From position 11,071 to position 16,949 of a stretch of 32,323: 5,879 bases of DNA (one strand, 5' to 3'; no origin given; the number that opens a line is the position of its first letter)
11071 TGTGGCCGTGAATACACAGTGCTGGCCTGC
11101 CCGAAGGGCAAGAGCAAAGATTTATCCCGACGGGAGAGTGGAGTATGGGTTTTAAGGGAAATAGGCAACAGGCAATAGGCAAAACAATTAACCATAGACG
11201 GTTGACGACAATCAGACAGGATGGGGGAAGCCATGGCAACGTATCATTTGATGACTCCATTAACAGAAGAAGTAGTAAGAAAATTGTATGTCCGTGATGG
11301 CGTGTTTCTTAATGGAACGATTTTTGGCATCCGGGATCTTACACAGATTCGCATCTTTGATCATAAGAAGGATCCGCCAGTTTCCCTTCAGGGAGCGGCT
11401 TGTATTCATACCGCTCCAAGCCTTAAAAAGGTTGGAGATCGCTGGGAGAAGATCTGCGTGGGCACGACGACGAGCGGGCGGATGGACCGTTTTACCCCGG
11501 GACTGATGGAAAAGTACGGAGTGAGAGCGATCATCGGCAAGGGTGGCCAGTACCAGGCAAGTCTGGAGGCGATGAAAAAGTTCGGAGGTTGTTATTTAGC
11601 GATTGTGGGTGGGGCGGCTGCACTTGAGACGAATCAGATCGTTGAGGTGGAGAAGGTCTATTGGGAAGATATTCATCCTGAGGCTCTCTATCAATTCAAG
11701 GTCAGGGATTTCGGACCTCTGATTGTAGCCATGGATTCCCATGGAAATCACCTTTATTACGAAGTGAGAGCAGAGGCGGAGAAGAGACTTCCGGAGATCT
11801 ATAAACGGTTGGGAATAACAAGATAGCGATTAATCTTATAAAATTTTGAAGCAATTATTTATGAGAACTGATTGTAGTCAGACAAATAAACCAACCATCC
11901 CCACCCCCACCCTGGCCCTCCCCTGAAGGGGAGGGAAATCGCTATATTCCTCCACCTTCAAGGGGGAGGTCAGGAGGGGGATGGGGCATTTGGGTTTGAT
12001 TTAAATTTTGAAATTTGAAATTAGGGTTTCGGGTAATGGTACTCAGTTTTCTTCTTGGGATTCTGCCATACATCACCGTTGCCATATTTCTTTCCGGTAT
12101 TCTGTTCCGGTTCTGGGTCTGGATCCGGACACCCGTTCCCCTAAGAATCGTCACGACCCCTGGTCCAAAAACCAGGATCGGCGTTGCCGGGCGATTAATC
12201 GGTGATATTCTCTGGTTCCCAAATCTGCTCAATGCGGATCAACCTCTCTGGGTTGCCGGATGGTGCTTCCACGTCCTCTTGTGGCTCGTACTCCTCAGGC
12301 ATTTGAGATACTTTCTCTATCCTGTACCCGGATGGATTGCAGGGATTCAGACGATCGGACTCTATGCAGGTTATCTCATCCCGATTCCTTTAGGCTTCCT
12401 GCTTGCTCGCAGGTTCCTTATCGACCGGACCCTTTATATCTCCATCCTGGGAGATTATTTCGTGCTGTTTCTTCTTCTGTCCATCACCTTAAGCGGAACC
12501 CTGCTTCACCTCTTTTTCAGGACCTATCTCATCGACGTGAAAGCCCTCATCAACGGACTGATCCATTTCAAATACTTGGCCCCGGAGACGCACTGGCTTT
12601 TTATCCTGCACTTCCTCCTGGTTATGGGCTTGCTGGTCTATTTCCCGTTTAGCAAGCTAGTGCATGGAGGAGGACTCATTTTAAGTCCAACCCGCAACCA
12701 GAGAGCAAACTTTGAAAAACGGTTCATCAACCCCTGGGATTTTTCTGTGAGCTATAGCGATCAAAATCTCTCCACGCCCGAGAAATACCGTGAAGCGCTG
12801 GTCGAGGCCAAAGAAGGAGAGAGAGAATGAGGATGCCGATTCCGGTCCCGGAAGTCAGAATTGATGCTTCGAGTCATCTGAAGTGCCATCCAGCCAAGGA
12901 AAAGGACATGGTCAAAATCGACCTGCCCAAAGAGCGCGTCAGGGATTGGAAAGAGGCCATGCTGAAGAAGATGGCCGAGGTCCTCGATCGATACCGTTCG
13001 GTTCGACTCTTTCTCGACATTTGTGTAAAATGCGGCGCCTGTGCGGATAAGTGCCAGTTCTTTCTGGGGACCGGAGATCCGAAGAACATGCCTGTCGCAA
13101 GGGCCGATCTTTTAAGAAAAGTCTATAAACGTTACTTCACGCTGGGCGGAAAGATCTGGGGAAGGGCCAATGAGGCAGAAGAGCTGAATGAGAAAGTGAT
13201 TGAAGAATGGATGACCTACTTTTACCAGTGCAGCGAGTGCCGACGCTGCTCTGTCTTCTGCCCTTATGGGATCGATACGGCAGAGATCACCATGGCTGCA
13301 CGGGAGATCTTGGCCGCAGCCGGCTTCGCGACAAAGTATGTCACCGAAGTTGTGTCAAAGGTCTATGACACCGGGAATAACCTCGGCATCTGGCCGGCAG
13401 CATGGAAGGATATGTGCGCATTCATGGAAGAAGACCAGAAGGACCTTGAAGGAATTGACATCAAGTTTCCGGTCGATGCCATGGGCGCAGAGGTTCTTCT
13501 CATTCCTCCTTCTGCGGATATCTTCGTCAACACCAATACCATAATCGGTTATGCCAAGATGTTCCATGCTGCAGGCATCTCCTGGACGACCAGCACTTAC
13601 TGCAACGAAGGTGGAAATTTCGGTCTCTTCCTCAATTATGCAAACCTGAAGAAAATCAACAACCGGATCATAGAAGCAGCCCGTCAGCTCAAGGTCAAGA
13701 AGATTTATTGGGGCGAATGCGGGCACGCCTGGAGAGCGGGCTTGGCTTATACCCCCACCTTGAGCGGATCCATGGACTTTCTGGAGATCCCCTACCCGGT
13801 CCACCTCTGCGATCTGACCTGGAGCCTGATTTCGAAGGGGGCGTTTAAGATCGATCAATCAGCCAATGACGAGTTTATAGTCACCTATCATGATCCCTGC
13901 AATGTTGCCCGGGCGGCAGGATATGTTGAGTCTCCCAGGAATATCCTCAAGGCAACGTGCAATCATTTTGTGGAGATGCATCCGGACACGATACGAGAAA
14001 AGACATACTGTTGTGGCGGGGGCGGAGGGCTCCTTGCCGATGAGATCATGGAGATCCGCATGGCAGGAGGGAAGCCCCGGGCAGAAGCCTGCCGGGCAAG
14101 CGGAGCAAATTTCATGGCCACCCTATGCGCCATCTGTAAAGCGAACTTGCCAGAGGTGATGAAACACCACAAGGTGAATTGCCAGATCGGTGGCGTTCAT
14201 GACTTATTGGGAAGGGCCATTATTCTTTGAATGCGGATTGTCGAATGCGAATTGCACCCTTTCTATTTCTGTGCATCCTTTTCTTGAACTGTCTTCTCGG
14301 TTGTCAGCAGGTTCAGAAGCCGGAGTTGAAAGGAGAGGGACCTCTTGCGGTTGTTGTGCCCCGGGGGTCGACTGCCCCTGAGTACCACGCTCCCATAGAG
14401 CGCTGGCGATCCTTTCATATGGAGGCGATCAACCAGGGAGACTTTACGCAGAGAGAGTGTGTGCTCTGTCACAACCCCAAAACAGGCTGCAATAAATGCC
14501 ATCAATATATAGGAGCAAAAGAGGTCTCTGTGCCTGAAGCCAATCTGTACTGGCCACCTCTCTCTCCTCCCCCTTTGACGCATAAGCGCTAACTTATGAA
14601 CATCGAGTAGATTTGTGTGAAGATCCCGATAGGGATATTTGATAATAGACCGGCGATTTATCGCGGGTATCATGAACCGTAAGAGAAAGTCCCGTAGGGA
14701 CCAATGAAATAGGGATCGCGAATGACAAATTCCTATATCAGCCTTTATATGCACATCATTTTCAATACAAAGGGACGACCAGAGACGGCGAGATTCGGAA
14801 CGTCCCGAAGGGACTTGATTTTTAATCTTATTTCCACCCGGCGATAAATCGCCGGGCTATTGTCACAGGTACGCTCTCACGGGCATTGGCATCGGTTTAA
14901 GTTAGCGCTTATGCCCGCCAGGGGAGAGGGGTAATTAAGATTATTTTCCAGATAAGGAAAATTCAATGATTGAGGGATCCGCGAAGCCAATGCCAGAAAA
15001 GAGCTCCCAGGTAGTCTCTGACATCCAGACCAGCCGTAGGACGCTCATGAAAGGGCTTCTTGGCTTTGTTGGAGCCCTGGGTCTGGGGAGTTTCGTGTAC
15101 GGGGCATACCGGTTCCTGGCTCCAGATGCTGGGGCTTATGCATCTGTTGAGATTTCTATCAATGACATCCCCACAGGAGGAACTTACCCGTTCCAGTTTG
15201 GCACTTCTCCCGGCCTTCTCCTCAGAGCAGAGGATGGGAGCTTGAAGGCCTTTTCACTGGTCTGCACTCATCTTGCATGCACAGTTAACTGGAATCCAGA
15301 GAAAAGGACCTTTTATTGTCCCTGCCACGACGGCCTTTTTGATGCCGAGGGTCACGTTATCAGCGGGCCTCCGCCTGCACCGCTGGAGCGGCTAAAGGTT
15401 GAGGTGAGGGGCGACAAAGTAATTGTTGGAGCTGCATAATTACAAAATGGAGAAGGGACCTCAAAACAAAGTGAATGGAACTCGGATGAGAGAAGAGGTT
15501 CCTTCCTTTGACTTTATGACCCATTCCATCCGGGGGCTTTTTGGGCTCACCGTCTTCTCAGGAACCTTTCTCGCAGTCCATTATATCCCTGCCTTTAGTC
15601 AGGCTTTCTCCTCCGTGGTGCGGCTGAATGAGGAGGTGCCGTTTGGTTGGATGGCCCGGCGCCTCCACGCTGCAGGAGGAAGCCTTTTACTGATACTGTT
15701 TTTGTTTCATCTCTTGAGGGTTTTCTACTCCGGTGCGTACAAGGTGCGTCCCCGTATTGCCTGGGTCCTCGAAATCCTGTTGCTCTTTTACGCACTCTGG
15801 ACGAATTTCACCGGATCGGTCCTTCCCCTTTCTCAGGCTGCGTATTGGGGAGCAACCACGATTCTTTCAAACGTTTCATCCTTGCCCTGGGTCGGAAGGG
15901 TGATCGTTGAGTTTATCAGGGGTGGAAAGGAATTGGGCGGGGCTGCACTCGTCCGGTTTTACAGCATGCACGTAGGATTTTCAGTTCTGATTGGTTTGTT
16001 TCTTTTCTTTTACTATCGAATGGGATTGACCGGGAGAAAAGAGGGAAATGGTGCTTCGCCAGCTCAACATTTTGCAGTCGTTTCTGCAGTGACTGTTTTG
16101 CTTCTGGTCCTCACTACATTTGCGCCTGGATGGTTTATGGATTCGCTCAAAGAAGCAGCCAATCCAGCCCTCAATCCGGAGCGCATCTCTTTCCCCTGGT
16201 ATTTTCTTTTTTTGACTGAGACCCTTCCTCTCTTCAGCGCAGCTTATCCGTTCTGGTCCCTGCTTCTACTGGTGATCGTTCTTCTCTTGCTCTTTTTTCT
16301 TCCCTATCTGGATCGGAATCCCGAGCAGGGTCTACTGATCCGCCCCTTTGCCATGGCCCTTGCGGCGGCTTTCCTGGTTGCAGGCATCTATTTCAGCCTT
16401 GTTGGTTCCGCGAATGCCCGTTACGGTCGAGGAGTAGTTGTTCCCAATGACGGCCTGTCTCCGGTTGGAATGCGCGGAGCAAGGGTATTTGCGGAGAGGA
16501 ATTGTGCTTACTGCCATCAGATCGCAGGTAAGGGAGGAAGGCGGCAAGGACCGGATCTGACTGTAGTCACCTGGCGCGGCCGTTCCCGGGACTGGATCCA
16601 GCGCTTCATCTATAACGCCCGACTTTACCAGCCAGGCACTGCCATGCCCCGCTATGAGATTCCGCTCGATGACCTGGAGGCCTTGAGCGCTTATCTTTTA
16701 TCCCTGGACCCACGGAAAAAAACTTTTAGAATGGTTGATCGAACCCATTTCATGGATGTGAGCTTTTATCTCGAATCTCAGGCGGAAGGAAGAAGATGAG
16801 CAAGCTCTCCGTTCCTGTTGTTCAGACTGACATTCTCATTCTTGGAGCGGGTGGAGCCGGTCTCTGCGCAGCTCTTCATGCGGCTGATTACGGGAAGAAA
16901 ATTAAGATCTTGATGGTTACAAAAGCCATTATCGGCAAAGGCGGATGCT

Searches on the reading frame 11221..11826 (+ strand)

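Call 4: search_protein_families(library=pfam, proteins=[window:11221-11826:+], max_evalue=0.01)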
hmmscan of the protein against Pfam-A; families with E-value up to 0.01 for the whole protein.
window:11221-11826:+ (201 aa): 1 family
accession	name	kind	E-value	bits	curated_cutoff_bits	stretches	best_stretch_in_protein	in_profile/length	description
PF05683.17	Fumerase_C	-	1.5e-34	119.6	22.2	1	9-181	30-204/205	Fumarase C-terminus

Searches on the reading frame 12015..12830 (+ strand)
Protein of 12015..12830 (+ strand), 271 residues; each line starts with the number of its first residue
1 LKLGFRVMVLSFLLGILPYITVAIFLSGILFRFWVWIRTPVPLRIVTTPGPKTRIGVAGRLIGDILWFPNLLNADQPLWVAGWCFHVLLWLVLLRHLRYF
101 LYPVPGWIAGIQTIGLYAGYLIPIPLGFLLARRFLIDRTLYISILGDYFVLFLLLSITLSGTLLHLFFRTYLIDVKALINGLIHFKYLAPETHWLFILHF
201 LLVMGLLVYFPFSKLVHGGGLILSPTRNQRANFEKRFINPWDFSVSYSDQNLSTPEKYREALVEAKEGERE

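Call 4: search_protein_families(library=pfam, proteins=[window:12015-12830:+], max_evalue=0.01)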
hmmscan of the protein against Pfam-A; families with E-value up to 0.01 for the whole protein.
window:12015-12830:+ (271 aa): 1 family
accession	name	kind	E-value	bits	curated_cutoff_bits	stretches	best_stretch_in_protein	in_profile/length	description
PF02665.19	Nitrate_red_gam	-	6.9e-09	36.1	22.9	1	78-217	44-198/217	Nitrate reductase gamma subunit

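Call 17: search_protein_families(library=ncbifam, proteins=[window:12015-12830:+], max_evalue=1)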
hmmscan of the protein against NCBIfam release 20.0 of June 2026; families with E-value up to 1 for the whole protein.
window:12015-12830:+ (271 aa): 5 families
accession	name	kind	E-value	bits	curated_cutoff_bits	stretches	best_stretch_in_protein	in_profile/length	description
NF038037.1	cytob_DsrM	equivalog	8.6e-49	166.4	300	1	4-265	11-314/320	sulfate reduction electron transfer complex DsrMKJOP subunit DsrM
TIGR00351.1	narI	equivalog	0.0039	17.1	105.55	2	113-217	92-205/225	respiratory nitrate reductase subunit gamma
NF038018.1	qmoC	equivalog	0.043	13.3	300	1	127-217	276-350/360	quinone-interacting membrane-bound oxidoreductase complex subunit QmoC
NF045723.1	memb_anch_TmcC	equivalog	0.49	9.9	240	1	175-217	153-194/218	TmcC family electron transfer complex membrane anchor subunit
NF011607.0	PRK15033.1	subfamily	0.54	9.1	524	0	192-218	338-364/389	tricarballylate utilization 4Fe-4S protein TcuB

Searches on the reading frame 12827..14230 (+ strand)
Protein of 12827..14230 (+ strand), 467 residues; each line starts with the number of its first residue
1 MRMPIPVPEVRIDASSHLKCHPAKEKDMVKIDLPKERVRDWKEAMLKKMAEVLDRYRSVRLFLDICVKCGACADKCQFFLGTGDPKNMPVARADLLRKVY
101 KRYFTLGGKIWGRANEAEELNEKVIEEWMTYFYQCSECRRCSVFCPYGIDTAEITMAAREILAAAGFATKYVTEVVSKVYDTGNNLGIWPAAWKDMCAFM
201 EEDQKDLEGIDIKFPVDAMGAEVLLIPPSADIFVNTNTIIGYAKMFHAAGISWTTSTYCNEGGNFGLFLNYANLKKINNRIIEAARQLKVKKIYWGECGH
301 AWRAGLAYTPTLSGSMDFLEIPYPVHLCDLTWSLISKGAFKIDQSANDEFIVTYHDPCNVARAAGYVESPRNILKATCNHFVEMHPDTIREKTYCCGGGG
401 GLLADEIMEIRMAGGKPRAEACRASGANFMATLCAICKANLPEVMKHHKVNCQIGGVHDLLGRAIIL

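Call 4: search_protein_families(library=pfam, proteins=[window:12827-14230:+], max_evalue=0.01)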
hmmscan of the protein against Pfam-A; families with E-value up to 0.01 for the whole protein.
window:12827-14230:+ (467 aa): 10 families
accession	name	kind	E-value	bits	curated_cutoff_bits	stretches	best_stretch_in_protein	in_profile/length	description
PF13183.11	Fer4_8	-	8.3e-11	42.7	27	1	64-149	3-68/68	4Fe-4S dicluster domain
PF13534.11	Fer4_17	-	1.3e-09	38.9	22.2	1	66-150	2-61/61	4Fe-4S dicluster domain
PF02754.22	CCG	-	3e-08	34.1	20.6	1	352-441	1-84/85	Cysteine-rich domain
PF13237.11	Fer4_10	-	1.8e-06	28.2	25.5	0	134-152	8-28/53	4Fe-4S dicluster domain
PF12838.12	Fer4_7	-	2.8e-05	24.9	27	1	66-149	2-52/52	4Fe-4S dicluster domain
PF00037.32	Fer4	-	0.00014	21.9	21.1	0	64-77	6-19/24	4Fe-4S binding domain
PF13187.11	Fer4_9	-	0.00027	21.3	27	0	53-77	34-48/52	4Fe-4S dicluster domain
PF12797.12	Fer4_2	-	0.0011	19.2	24.5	0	63-76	7-20/22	4Fe-4S binding domain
PF13746.11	Fer4_18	-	0.0021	18.7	27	0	106-151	33-77/114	4Fe-4S dicluster domain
PF13484.11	Fer4_16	-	0.0074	17.5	30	0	134-165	1-33/66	4Fe-4S double cluster binding domain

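Call 17: search_protein_families(library=ncbifam, proteins=[window:12827-14230:+], max_evalue=1)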
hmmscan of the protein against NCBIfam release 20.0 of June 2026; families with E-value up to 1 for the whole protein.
window:12827-14230:+ (467 aa): 32 families (the best 25 are shown)
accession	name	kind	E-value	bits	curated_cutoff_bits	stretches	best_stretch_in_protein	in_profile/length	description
NF045796.1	DsrK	equivalog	1.7e-161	537.8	400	1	30-467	16-437/453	sulfate reduction electron transfer complex DsrMKJOP subunit DsrK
NF045724.1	ferredox_TmcB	equivalog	3.2e-61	207.2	735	1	48-461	23-424/430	electron transfer complex ferredoxin TmcB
NF045711.1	sulf_resp_HmcF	equivalog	2.8e-49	168.2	750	1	58-457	54-441/457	sulfate respiration complex iron-sulfur protein HmcF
NF004898.0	PRK06259.1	equivalog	3.8e-19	68.7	385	2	329-464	359-487/488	fumarate reductase (CoM/CoB) subunit TfrB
NF045670.1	quin_L_LdhH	equivalog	2.5e-13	49.2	800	2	344-461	594-705/706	L-lactate dehydrogenase (quinone) large subunit LdhH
NF045663.1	diclust_near_Sec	equivalog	5.1e-10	38.1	530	2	330-445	514-622/759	pyridine nucleotide-disulfide oxidoreductase/dicluster-binding protein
NF008369.0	PRK11168.1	equivalog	3.5e-07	29.5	278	2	63-163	10-88/401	anaerobic glycerol-3-phosphate dehydrogenase subunit C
TIGR03290.1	CoB_CoM_SS_C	equivalog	7.6e-05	22.7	160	1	120-185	35-98/144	CoB--CoM heterodisulfide reductase subunit C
TIGR00273.1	TIGR00273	equivalog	0.00021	20.3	444.8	1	125-201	335-411/432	LutB/LldF family L-lactate oxidation iron-sulfur protein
NF038018.1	qmoC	equivalog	0.0015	18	300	1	132-182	61-111/360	quinone-interacting membrane-bound oxidoreductase complex subunit QmoC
NF008434.0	PRK11274.1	equivalog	0.0022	17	333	1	46-162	5-102/409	glycolate oxidase subunit GlcF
TIGR03379.1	glycerol3P_GlpC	equivalog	0.0043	15.9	279.9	1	351-443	293-379/397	anaerobic glycerol-3-phosphate dehydrogenase subunit GlpC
NF058577.1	FdxA_fam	equivalog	0.0089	16.2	65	1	64-76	7-19/52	4Fe-4S ferredoxin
NF042952.1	MFR_FeS_SdhB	equivalog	0.024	13.7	600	0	132-165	201-234/320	8-methylmenaquinol:fumarate reductase iron-sulfur subunit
NF040864.1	HgcB_ferredoxin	equivalog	0.041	13.7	99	0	64-77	44-57/93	mercury methylation ferredoxin HgcB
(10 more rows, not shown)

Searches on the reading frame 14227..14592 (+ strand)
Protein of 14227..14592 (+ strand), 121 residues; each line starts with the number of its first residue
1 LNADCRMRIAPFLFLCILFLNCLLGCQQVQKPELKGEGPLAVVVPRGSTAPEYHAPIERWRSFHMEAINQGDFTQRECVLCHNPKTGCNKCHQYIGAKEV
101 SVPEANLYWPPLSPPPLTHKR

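Call 4: search_protein_families(library=pfam, proteins=[window:14227-14592:+], max_evalue=0.01)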
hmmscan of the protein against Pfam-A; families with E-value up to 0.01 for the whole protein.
window:14227-14592:+ (121 aa): 0 families

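Call 17: search_protein_families(library=ncbifam, proteins=[window:14227-14592:+], max_evalue=1)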
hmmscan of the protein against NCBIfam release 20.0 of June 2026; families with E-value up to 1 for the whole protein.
window:14227-14592:+ (121 aa): 2 families
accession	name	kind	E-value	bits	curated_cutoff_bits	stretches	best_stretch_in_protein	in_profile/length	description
TIGR01905.1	paired_CXXCH_1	subfamily_domain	0.024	14.6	25.2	0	73-85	4-16/41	doubled CXXCH domain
NF038038.1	cytoc_DsrJ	equivalog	0.6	10.4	100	1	75-97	90-113/121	sulfate reduction electron transfer complex DsrMKJOP subunit DsrJ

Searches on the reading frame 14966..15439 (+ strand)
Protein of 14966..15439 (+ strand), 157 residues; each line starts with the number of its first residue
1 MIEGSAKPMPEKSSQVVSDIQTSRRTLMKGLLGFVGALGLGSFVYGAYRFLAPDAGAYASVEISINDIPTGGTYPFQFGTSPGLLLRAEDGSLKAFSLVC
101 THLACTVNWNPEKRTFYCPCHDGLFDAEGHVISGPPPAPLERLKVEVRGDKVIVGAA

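Call 3: search_protein_families(library=pfam, proteins=[window:14966-15439:+], max_evalue=0.01)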
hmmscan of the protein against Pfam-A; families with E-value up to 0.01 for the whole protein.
window:14966-15439:+ (157 aa): 1 family
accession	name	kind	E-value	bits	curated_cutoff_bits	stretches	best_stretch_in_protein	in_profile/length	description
PF00355.32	Rieske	-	5e-13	49.2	20.3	1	65-141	8-85/88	Rieske [2Fe-2S] domain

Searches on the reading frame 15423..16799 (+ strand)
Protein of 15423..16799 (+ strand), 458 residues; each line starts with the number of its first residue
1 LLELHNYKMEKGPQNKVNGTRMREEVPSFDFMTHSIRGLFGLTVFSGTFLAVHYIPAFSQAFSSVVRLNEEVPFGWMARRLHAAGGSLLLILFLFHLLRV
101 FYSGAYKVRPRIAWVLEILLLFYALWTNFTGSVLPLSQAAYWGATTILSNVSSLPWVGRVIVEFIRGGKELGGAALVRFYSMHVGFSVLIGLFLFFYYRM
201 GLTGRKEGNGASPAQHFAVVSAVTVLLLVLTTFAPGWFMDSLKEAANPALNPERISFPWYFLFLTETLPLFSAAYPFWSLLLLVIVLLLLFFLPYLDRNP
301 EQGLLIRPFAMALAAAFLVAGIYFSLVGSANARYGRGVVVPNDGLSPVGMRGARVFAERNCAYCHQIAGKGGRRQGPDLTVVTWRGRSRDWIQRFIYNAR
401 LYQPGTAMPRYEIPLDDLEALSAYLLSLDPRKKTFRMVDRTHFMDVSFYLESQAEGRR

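Call 3: search_protein_families(library=pfam, proteins=[window:15423-16799:+], max_evalue=0.01)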
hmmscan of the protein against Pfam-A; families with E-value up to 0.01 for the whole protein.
window:15423-16799:+ (458 aa): 6 families
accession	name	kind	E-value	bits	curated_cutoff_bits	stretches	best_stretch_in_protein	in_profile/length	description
PF00033.24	Cytochrome_B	-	5.9e-35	121.3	27.2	1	39-194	23-178/189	Cytochrome b/b6/petB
PF13631.11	Cytochrom_B_N_2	-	1.5e-20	74.3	27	1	88-225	2-144/169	Cytochrome b(N-terminal)/b6/petB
PF00034.26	Cytochrom_C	-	5.3e-10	40.9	21.3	1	351-428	3-89/90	Cytochrome c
PF00032.22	Cytochrom_B_C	-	4.9e-09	36.8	20.7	1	246-332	2-86/102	Cytochrome b(C-terminal)/b6/petD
PF13442.11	Cytochrome_CBB3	-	6.3e-07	30.1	27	1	350-425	4-68/68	Cytochrome C oxidase, cbb3-type, subunit III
PF02433.20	FixO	-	0.0017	18.3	29.6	0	371-413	98-139/219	Cytochrome C oxidase, mono-heme subunit/FixO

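Call 17: search_protein_families(library=ncbifam, proteins=[window:15423-16799:+], max_evalue=1)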
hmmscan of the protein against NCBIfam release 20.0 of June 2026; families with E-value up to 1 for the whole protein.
window:15423-16799:+ (458 aa): 14 families
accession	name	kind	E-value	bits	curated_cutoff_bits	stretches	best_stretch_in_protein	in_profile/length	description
NF040969.1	cytb_ExtP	equivalog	1.3e-37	129.7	290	1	39-194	34-189/205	selenite/tellurite reduction operon b-type cytochrome ExtP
NF002990.0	PRK03735.1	subfamily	1.5e-33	116.5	325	1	43-195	55-209/223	cytochrome b6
NF050120.1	bc1_QcrB_actin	exception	2.9e-14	52.9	500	1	44-186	58-199/458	cytochrome bc1 complex cytochrome b subunit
NF041076.1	cyt_b_SoxC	equivalog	3.9e-14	52.4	740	2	38-200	36-194/542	proton pump complex cytochrome B SoxC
TIGR04485.1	thiosulf_SoxX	equivalog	1.6e-07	31.9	61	1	360-413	4-59/78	sulfur oxidation c-type cytochrome SoxX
TIGR02603.1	CxxCH_TIGR02603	domain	4.2e-05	23.6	68.15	1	351-396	5-48/134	putative heme-binding domain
TIGR00782.1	ccoP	equivalog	0.00011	21.6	179.95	1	350-428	204-281/285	cytochrome-c oxidase, cbb3-type subunit III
NF011055.0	PRK14487.1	subfamily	0.00068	19.2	218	1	371-412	104-144/212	cbb3-type cytochrome c oxidase subunit II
NF011054.0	PRK14486.1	equivalog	0.011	15.3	447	1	371-412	99-139/294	putative bifunctional cbb3-type cytochrome c oxidase subunit II/cytochrome c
NF050122.1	bc1_QcrC_actin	exception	0.021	14.1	200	1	351-373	138-159/253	cytochrome bc1 complex diheme cytochrome c subunit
TIGR00781.1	ccoO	equivalog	0.036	13.7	200.65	1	370-412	97-138/232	cytochrome-c oxidase, cbb3-type subunit II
NF045774.1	cytochro_C551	exception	0.045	13.7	118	1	355-425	44-106/110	cytochrome c551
TIGR04494.1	c550_PedF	equivalog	0.062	13.2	122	1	358-414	59-114/133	cytochrome c-550 PedF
TIGR03806.1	chp_HNE_0200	subfamily_domain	0.25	10.5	313.3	1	351-379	211-238/314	SO2930 family diheme c-type cytochrome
